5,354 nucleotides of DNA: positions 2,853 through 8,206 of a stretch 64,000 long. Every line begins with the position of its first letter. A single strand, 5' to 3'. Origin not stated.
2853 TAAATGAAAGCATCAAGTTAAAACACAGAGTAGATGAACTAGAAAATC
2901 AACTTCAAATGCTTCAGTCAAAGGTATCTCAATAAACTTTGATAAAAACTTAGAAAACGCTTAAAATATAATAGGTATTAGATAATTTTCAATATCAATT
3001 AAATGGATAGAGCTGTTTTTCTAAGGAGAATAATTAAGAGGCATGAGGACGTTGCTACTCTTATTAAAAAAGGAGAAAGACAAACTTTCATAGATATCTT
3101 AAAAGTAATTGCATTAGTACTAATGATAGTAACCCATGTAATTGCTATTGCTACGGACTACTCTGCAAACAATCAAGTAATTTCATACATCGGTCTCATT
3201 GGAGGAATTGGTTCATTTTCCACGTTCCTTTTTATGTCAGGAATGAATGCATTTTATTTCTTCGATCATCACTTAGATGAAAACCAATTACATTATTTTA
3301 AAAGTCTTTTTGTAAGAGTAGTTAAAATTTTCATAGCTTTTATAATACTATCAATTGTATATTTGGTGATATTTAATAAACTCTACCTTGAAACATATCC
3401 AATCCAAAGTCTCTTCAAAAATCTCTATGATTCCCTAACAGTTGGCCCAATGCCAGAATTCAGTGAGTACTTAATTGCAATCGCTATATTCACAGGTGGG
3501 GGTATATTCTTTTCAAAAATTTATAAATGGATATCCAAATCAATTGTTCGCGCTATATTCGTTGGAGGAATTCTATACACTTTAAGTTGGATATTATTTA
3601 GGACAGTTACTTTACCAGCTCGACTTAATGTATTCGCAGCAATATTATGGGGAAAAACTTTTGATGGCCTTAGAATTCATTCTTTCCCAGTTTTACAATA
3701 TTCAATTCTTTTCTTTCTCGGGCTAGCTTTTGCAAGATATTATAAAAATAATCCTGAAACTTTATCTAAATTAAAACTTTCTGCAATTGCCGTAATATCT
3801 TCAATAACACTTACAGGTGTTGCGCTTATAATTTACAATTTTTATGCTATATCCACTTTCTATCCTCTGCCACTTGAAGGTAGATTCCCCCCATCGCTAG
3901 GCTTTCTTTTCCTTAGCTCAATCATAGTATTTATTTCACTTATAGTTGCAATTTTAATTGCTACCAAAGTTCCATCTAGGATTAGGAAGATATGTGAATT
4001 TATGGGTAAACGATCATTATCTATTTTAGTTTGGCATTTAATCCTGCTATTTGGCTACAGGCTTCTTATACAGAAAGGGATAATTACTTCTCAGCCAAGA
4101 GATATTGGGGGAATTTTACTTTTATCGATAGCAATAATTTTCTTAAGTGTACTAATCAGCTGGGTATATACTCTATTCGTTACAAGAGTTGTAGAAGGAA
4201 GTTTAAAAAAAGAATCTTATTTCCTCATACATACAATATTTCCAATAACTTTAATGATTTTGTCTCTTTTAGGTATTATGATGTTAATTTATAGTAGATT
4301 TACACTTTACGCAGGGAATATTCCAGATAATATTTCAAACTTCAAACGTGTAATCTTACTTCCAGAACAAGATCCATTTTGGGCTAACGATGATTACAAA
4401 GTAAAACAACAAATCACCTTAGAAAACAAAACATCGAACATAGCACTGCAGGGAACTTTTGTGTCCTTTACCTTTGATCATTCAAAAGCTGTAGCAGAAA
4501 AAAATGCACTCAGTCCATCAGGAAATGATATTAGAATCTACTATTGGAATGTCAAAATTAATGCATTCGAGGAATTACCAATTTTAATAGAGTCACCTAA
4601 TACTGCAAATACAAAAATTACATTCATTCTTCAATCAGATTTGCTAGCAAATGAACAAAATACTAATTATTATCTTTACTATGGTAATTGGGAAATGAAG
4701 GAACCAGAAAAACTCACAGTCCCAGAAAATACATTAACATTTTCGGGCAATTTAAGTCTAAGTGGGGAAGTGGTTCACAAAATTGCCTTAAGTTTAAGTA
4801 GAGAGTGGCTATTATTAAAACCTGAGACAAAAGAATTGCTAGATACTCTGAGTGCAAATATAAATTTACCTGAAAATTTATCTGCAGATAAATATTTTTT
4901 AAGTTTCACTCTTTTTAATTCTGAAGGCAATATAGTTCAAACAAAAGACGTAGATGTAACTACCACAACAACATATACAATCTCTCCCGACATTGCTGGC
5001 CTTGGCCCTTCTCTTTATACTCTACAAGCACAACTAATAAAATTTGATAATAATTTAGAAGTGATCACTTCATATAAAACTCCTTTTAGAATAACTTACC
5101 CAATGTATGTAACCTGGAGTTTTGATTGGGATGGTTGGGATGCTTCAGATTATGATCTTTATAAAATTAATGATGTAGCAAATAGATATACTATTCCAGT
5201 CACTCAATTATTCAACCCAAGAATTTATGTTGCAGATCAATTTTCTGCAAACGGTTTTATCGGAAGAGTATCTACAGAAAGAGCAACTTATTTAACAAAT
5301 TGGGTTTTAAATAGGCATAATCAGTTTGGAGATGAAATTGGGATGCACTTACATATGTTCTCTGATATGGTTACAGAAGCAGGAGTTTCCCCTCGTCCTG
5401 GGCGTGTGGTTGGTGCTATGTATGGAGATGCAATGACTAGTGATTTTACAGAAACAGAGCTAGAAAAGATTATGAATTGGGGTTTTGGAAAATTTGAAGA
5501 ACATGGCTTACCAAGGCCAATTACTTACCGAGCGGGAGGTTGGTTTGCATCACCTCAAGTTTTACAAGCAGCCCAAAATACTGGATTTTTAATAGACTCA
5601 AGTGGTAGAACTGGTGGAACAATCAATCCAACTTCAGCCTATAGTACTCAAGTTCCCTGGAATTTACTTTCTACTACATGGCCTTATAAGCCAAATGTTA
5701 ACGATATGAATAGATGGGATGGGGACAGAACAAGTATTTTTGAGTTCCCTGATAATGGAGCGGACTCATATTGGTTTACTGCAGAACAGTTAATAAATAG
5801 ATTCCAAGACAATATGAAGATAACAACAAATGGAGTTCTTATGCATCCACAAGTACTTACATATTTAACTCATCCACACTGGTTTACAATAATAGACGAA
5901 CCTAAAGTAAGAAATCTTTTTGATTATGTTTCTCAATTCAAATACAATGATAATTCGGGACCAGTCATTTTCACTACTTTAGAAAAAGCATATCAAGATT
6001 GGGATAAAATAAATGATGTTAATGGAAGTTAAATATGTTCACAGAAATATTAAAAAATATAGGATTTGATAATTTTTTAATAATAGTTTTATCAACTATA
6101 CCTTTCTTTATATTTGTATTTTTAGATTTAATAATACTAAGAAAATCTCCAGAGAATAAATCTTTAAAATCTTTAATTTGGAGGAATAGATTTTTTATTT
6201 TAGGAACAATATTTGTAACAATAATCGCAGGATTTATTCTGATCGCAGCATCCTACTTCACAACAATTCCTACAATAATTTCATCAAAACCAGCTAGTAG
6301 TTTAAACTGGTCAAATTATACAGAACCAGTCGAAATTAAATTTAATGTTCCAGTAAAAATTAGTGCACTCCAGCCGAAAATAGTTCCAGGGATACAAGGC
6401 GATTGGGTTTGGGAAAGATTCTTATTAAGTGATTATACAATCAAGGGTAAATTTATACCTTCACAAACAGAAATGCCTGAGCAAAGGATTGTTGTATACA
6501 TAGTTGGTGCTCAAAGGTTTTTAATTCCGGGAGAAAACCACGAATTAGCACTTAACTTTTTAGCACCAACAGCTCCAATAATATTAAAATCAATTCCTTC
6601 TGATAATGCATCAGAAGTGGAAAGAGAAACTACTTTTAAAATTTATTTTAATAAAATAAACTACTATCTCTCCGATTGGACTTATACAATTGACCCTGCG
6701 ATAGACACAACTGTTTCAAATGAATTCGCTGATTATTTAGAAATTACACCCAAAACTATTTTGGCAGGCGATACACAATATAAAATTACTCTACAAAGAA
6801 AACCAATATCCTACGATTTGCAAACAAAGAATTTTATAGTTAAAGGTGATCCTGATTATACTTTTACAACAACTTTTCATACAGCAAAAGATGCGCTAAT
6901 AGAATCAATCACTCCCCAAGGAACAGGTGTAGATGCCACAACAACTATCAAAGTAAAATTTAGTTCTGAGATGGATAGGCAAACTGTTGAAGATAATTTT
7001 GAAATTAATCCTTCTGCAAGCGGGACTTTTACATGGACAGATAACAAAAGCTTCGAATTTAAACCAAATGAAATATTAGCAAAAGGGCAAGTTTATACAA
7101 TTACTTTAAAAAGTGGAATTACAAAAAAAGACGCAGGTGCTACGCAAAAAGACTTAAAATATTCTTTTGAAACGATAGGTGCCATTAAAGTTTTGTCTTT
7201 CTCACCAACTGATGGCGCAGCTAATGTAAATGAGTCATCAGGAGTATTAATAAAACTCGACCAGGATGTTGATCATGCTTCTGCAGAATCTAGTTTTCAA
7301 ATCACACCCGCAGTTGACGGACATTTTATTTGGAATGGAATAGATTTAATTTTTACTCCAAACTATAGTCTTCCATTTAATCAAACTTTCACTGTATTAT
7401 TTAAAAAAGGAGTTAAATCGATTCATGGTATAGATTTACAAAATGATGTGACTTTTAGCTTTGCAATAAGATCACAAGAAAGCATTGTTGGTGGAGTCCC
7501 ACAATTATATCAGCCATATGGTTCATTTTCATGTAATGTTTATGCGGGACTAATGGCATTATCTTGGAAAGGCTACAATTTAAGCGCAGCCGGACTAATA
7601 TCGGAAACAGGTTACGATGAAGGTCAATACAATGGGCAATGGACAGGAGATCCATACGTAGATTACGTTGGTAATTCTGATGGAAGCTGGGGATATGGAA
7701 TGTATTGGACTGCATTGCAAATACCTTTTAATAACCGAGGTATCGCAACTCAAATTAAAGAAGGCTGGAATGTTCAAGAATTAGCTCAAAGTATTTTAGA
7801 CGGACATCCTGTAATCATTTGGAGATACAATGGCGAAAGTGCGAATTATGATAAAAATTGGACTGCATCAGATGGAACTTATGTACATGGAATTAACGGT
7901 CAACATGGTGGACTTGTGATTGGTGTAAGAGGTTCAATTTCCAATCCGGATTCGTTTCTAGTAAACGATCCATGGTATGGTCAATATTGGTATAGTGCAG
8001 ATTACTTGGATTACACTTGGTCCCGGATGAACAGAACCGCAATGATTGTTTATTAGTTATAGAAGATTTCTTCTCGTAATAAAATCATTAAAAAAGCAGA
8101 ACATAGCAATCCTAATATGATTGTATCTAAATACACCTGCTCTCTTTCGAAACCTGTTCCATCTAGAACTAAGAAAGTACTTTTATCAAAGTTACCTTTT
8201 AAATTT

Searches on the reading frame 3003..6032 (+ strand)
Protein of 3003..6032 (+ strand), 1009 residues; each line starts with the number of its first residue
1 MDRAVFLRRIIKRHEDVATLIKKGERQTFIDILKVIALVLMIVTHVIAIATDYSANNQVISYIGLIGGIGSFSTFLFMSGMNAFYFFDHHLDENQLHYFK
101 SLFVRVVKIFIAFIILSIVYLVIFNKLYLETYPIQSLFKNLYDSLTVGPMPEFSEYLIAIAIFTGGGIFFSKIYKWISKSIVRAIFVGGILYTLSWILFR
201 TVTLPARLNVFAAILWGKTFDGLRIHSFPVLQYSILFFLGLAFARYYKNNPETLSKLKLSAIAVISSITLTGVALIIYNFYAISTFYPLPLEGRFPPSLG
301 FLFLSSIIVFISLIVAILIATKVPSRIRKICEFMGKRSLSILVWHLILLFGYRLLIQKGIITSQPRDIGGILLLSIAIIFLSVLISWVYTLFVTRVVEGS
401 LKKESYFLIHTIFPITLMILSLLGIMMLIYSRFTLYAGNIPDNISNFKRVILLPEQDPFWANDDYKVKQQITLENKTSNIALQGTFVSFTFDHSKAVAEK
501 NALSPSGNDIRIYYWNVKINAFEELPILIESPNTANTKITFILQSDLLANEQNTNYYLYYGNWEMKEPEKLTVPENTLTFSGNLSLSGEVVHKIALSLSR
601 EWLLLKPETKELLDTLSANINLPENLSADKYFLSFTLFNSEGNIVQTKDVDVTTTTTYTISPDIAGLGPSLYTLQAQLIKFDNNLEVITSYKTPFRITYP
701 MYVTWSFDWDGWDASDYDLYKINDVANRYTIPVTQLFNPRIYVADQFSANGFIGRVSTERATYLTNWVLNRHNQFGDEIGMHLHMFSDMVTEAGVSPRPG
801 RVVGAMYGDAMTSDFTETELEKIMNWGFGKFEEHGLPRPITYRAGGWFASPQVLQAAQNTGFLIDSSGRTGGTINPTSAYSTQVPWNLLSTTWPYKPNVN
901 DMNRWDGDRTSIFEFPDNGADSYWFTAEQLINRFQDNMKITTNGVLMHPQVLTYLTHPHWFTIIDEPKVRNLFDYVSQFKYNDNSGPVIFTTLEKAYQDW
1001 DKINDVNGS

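Call 76: search_protein_families(library=pfam, proteins=[window:3003-6032:+], max_evalue=0.0001)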
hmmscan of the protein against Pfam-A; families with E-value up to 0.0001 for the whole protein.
window:3003-6032:+ (1009 aa): 1 family
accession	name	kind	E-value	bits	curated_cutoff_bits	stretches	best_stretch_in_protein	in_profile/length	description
PF01757.29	Acyl_transf_3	-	3.5e-14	53.1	31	1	29-389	3-324/326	Acyltransferase domain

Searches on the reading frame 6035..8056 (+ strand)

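Call 76: search_protein_families(library=pfam, proteins=[window:6035-8056:+], max_evalue=0.0001)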
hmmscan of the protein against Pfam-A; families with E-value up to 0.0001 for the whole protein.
window:6035-8056:+ (673 aa): 3 families
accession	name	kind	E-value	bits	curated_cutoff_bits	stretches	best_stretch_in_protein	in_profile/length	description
PF13205.12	Big_5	-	1.1e-30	106.9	23.6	3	289-380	7-105/105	Bacterial Ig-like domain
PF13529.12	Peptidase_C39_2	-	1.7e-11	45.3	24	1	488-647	3-143/143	Peptidase_C39 like family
PF17964.7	Big_10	-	1.3e-05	26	22.9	0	275-357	73-157/164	Bacterial Ig domain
